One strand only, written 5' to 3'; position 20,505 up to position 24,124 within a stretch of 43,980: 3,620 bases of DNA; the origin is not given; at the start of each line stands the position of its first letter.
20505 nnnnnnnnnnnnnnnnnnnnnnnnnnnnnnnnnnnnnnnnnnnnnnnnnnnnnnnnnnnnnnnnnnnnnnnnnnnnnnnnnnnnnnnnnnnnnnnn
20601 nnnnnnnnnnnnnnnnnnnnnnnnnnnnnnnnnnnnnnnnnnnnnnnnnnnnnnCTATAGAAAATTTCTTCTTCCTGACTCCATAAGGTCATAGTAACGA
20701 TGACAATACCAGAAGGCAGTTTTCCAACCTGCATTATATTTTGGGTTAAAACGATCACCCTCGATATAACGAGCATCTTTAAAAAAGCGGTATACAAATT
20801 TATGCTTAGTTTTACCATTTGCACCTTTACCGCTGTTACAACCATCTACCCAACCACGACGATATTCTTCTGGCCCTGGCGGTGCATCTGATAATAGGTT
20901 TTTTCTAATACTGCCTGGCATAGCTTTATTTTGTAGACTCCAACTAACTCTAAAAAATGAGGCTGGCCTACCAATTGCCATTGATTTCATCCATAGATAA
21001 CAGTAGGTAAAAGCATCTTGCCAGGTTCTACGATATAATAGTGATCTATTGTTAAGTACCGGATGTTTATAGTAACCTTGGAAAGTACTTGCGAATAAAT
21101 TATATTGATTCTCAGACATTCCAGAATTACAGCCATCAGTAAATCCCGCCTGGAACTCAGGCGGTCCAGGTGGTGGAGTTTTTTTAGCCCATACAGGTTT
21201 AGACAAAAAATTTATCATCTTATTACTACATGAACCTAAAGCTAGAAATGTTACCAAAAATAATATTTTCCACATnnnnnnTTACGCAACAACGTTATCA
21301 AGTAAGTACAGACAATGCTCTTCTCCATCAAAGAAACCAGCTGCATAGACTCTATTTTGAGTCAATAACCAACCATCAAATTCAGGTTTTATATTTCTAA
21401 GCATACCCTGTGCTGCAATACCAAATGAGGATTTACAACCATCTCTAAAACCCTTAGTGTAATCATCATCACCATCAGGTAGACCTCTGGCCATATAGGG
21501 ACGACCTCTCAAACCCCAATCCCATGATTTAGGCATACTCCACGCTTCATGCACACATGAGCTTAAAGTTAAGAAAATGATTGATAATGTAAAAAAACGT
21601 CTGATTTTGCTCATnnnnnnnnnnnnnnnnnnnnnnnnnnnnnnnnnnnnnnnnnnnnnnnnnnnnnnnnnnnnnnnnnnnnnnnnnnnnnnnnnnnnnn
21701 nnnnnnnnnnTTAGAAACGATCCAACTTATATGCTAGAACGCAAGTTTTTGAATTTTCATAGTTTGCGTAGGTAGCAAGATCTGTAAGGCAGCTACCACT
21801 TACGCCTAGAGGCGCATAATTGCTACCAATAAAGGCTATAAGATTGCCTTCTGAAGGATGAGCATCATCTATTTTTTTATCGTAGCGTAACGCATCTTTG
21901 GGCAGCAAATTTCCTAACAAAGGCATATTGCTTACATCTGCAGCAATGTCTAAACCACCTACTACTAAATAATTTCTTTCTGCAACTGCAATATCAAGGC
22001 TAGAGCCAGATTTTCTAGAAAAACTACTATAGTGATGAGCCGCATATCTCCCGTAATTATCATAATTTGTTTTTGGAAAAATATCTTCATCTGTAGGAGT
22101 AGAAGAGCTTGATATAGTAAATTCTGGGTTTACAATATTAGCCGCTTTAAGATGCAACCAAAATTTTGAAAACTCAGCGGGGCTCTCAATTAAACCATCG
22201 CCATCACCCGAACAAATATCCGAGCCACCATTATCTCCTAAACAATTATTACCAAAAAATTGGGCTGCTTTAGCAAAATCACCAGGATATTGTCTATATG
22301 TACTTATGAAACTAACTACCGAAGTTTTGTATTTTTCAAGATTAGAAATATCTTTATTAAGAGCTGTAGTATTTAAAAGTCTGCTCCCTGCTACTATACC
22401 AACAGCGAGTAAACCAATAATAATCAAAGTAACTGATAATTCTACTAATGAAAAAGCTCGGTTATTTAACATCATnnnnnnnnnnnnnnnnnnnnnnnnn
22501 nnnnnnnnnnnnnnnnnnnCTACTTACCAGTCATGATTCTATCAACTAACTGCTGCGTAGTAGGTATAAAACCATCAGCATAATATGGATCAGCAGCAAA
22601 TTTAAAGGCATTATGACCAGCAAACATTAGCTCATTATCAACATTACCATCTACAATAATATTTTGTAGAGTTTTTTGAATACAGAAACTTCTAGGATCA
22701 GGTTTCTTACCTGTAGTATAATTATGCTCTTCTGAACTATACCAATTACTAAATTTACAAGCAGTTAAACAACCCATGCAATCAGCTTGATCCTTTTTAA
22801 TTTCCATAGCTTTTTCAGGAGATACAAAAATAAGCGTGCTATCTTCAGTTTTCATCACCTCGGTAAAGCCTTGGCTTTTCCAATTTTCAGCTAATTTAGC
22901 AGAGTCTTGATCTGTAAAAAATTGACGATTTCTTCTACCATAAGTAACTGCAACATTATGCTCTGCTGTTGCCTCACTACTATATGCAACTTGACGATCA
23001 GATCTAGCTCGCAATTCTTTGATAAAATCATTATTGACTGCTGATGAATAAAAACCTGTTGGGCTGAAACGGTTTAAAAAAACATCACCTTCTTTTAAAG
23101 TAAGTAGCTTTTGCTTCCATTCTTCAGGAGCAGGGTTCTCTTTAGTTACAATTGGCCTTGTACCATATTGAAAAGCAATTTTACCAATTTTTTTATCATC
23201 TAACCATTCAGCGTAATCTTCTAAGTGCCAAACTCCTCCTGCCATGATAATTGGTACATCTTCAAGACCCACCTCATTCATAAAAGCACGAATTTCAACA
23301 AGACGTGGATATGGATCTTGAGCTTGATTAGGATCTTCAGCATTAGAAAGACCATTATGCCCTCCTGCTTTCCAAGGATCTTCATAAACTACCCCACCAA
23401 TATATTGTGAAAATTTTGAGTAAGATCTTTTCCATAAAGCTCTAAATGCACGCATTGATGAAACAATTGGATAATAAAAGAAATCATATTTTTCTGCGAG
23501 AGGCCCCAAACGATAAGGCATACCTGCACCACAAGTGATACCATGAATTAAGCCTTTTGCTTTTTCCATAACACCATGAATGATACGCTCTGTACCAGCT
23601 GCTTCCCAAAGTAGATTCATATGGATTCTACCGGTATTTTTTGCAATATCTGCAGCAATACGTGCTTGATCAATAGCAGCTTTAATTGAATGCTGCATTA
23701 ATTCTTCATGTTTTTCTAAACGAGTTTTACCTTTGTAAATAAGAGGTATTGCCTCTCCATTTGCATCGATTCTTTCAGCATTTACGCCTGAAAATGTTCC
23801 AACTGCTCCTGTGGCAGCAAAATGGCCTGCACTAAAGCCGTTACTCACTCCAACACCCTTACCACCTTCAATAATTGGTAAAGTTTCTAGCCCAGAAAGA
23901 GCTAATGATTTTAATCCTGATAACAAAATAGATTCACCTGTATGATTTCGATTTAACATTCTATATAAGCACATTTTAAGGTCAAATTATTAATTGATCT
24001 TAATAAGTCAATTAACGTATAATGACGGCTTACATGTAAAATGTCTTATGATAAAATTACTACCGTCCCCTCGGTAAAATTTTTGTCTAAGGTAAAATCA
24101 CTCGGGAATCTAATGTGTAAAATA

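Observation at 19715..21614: Tandem array of four lipoprotein genes built from five copies of an unrecognised two-cysteine, aromatic-rich module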

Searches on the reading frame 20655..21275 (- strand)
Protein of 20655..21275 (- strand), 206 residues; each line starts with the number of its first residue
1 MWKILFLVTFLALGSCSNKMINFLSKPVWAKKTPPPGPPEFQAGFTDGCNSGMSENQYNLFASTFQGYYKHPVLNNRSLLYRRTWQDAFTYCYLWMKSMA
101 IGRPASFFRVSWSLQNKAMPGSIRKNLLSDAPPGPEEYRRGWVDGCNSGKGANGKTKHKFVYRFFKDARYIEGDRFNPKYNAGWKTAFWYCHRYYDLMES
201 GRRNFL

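Call 3: search_protein_families(library=pfam, proteins=[window:20655-21275:-], max_evalue=1)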
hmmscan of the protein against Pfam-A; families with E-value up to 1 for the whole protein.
window:20655-21275:- (206 aa): 0 families

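Call 4: search_protein_families(library=ncbifam, proteins=[window:20655-21275:-], max_evalue=1)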
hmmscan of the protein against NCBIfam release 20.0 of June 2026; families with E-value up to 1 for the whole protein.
window:20655-21275:- (206 aa): 0 families

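Call 7: find_homologous_proteins(query=window:20655-21275:-, max_evalue=0.001)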
Query window:20655-21275:- (206 aa): 11 proteins with E <= 0.001 among 45 candidates.
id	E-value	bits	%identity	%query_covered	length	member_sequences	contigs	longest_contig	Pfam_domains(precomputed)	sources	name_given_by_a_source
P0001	4.5e-139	480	100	97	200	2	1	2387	-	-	-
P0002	1.6e-76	275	56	98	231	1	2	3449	-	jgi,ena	-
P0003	2.0e-74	268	56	97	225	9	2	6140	-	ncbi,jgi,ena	jgi:hypothetical protein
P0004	1.2e-73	266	55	98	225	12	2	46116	-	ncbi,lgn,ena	-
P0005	4.7e-69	251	54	97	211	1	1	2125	-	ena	-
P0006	1.8e-66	242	49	100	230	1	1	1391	-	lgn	-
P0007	3.9e-65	238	53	99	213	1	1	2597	-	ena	-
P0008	1.6e-59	219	49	99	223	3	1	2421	-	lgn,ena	-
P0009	1.8e-59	219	47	99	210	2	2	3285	-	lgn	-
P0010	3.8e-58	215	48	98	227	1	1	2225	-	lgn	-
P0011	2.8e-55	206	45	99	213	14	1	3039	-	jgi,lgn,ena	-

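Call 8: search_solved_structures(query=window:20655-21275:-, max_evalue=10)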
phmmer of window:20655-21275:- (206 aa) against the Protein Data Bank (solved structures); distinct sequences matched with E-value up to 10: 40.
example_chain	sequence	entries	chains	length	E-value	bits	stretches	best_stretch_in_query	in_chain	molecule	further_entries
1drb_A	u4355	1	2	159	0.012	18.6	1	91-155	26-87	DIHYDROFOLATE REDUCTASE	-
2d0k_A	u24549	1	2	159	0.013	18.5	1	94-161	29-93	Dihydrofolate reductase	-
4or7_A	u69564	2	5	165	0.032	17.2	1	94-157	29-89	Dihydrofolate reductase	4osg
5cc9_A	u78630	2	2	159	0.055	16.5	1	93-155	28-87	Dihydrofolate reductase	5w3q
9pwk_A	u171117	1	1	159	0.11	15.5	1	94-155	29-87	Dihydrofolate reductase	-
9njo_A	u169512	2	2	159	0.11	15.5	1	94-155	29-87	Dihydrofolate reductase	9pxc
4qle_A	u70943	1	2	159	0.12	15.4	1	94-155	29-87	Dihydrofolate reductase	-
1ddr_A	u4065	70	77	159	0.12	15.4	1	94-155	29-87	DIHYDROFOLATE REDUCTASE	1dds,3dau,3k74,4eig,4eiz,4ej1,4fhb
4qlg_A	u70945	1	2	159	0.12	15.4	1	94-155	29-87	Dihydrofolate reductase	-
9zhm_A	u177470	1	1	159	0.12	15.4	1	94-155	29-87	Dihydrofolate reductase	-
4qlf_A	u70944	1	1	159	0.12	15.4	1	94-155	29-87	Dihydrofolate reductase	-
9pxd_A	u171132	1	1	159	0.12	15.4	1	94-155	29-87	Dihydrofolate reductase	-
3ql0_A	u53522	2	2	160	0.12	15.4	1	94-155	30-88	Dihydrofolate reductase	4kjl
9daq_A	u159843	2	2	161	0.12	15.4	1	94-155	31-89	Dihydrofolate reductase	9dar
4x5f_A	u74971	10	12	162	0.12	15.3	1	94-155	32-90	Dihydrofolate reductase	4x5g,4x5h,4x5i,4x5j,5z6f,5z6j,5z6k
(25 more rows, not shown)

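Call 10: find_related_loci(query=window:20655-21275:-, collection=genome_contigs, flank=6000)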
Query window:20655-21275:- (206 aa) in genome_contigs; peptide patterns used: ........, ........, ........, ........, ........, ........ (x = any residue, [..] = any of these).
23 stretches matched a pattern; 1 encode a relative of the query (tblastn E <= 1e-3); 1 distinct loci.
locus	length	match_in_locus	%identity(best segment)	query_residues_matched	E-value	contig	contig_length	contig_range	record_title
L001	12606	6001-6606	25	3-194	1e-15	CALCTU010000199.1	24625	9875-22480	MAG TPA_asm: uncultured Alphaproteobacteria bacterium isolate ERR598976_bin.56_CONCOCT_v1.1_MAG genome assembly, contig:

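Call 11: find_encoding_contigs(protein=P0004, flank=6000, max_places=4)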
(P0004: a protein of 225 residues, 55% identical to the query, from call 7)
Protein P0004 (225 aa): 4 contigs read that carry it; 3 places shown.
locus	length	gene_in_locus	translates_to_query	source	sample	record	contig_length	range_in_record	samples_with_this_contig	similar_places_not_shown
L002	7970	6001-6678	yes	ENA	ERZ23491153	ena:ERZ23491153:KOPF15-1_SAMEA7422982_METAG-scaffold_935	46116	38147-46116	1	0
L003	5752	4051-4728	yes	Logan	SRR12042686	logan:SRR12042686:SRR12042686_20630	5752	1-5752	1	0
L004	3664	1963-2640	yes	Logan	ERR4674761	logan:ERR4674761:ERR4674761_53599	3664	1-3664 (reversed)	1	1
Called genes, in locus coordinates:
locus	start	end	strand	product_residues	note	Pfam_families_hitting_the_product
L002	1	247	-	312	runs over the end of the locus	PF02374:ArsA_ATPase (faint), PF09140:MipZ (faint), PF01656:CbiA, PF10609:ParA, PF13614:AAA_31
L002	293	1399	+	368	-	PF01145:Band_7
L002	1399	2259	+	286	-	PF01145:Band_7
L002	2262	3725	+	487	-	PF00089:Trypsin, PF10459:Peptidase_S46 (faint), PF13365:Trypsin_2, PF04495:GRASP55_65 (faint), PF00595:PDZ, PF13180:PDZ_2, PF17820:PDZ_6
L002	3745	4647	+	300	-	PF00892:EamA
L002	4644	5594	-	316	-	PF00698:Acyl_transf_1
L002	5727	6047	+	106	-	-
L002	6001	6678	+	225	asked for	-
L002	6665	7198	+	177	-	-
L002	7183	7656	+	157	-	-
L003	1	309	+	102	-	?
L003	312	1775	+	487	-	PF00089:Trypsin, PF10459:Peptidase_S46 (faint), PF13365:Trypsin_2, PF04495:GRASP55_65 (faint), PF00595:PDZ, PF13180:PDZ_2, PF17820:PDZ_6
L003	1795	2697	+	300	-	PF00892:EamA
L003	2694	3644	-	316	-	PF00698:Acyl_transf_1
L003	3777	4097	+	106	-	-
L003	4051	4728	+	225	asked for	-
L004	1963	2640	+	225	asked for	-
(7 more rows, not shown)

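Call 38: predict_structure(alignment_id=A2)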
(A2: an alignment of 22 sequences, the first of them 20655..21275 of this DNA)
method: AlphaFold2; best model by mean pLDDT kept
length: 206 residues; sequences in the alignment: 22
mean_pLDDT: 72.6   pTM: 0.69
mean pLDDT of the five models: 72.6, 69.8, 69.0, 65.7, 65.1
residues with pLDDT >= 90: 59; 70-90: 61; 50-70: 44; < 50: 42
segments of 3 or more residues with pLDDT < 50: 16-29, 103-118, 156-161, 201-206
pLDDT, mean of each block of 10 residues (from residue 1): 86 56 44 83 92 73 74 95 92 74 41 42 59 87 86 54 80 95 90 68 42
secondary structure, 60 per line:
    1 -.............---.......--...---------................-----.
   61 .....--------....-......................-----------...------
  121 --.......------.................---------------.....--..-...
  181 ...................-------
elements in order: H2-14 H18-24 H39-54 H60-65 H74-77 H79-100 H123-129 H136-152 H178-199
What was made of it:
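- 20655..21275 (-): L2, an M2+M3 fusion lipoprotein (206 aa). Lipobox LGSC (Cys16). Module M2 is aa 30-102 (nt 20970-21188; Cys49, Cys92). Module M3 is aa 127-201 (nt 20673-20897; Cys146, Cys191). A low-confidence linker of about 25 aa joins them. AF2 model: pTM 0.69, with helices 39-54, 79-100, 136-152 and 178-199 (call 38).
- The pTM of 0.69 for the two-module protein, despite a disordered linker, suggests the two modules pack against each other (call 38; this is my inference, since I could not see the PAE).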

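Call 43: fold_search(model_id=the predicted structure, library=pdb)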
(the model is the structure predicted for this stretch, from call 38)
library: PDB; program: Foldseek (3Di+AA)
matches with E <= 10: 6; with E <= 0.001: 0
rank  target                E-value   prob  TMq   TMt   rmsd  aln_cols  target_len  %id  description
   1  5i20_E                4.0e+00  0.02  0.14  0.11  17.2       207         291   16  Crystal structure of protein (released 2016-06-01)
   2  7ap5_AAA              4.4e+00  0.04  0.16  0.19  14.5       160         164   11  Crystal structure of phycoerythrin from cyanobacterium Nostoc sp. WR13 contains multiple stacks of hexameric assembl (released 2021-11-17)
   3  4lms_D                6.1e+00  0.02  0.16  0.19  18.0       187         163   15  Light harvesting complex PC645 from the cryptophyte Chroomonas sp. CCMP270 (released 2014-06-18)
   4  2vjh_B                7.1e+00  0.03  0.17  0.19  18.7       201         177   14  The structure of Phycoerythrin from Gloeobacter violaceus (released 2008-03-25)
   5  5ook_A                9.9e+00  0.03  0.20  0.23  15.6       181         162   10  Structure of A. marina Phycocyanin contains overlapping isoforms (released 2018-06-20)
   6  7tlf_J                9.9e+00  0.02  0.17  0.19  16.9       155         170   14  Structure of the photoacclimated Light Harvesting Complex PE545 from Proteomonas sulcata (released 2022-02-09)

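Call 84: search_protein_families(library=phrogs, proteins=[window:20655-21275:-], max_evalue=0.1)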
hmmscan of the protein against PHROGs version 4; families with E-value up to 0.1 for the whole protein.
window:20655-21275:- (206 aa): 0 families

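Call 85: search_protein_families(library=padloc, proteins=[window:20655-21275:-], max_evalue=0.1)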
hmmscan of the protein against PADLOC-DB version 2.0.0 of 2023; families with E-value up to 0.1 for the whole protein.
window:20655-21275:- (206 aa): 0 families

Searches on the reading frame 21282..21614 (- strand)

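Call 3: search_protein_families(library=pfam, proteins=[window:21282-21614:-], max_evalue=1)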
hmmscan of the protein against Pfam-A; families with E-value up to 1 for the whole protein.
window:21282-21614:- (110 aa): 0 families

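Call 4: search_protein_families(library=ncbifam, proteins=[window:21282-21614:-], max_evalue=1)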
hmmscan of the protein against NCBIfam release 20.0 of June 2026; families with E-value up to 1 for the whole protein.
window:21282-21614:- (110 aa): 1 family
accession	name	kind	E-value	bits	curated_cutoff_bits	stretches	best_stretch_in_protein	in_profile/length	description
NF038104.1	lipo_NF038104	hypoth_equivalog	0.36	10.6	50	1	1-23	1-24/63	NF038104 family lipoprotein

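Call 84: search_protein_families(library=phrogs, proteins=[window:21282-21614:-], max_evalue=0.1)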
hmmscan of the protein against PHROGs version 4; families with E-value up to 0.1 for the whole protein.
window:21282-21614:- (110 aa): 0 families

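Call 85: search_protein_families(library=padloc, proteins=[window:21282-21614:-], max_evalue=0.1)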
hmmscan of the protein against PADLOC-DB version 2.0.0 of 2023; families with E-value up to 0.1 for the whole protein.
window:21282-21614:- (110 aa): 0 families

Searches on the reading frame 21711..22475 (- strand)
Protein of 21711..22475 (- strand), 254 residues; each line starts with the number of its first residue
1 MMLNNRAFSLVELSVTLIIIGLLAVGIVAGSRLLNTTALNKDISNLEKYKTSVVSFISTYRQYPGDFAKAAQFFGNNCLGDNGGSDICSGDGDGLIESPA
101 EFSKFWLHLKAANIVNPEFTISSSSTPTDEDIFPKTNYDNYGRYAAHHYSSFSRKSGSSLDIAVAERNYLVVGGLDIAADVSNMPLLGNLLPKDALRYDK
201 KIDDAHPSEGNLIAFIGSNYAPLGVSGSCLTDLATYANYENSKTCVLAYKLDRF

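Call 3: search_protein_families(library=pfam, proteins=[window:21711-22475:-], max_evalue=1)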
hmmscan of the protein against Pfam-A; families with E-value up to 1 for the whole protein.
window:21711-22475:- (254 aa): 1 family
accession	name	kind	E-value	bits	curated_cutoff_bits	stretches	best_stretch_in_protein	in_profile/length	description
PF07963.17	N_methyl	-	0.00018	21.4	21.2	1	2-27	1-26/27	Prokaryotic N-terminal methylation motif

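Call 4: search_protein_families(library=ncbifam, proteins=[window:21711-22475:-], max_evalue=1)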
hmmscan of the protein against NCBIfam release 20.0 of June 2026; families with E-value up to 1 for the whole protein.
window:21711-22475:- (254 aa): 4 families
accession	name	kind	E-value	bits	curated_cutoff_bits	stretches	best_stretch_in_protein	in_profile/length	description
TIGR02532.1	IV_pilin_GFxxxE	domain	0.00013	21.6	16.3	1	6-27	2-23/24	prepilin-type N-terminal cleavage/methylation domain-containing protein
NF007862.0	PRK10574.1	equivalog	0.0072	16.5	138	1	3-53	2-53/145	prepilin peptidase-dependent pilin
NF041775.1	typeIV_PilA_Myxo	equivalog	0.035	14.1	400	1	4-72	9-77/214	type IV pilin protein PilA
TIGR01710.1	typeII_sec_gspG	equivalog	0.091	12.8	88.85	1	6-33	1-27/134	type II secretion system major pseudopilin GspG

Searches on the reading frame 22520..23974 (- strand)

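Call 3: search_protein_families(library=pfam, proteins=[window:22520-23974:-], max_evalue=1)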
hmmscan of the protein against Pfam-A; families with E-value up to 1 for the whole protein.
window:22520-23974:- (484 aa): 2 families
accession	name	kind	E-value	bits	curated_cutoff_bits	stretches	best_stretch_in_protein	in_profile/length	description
PF03060.21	NMO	-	3.1e-11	43.7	28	1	163-346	135-296/331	Nitronate monooxygenase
PF22025.1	ThiI_fer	-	0.053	14.4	25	0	80-121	11-50/72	ThiI ferredoxin-like domain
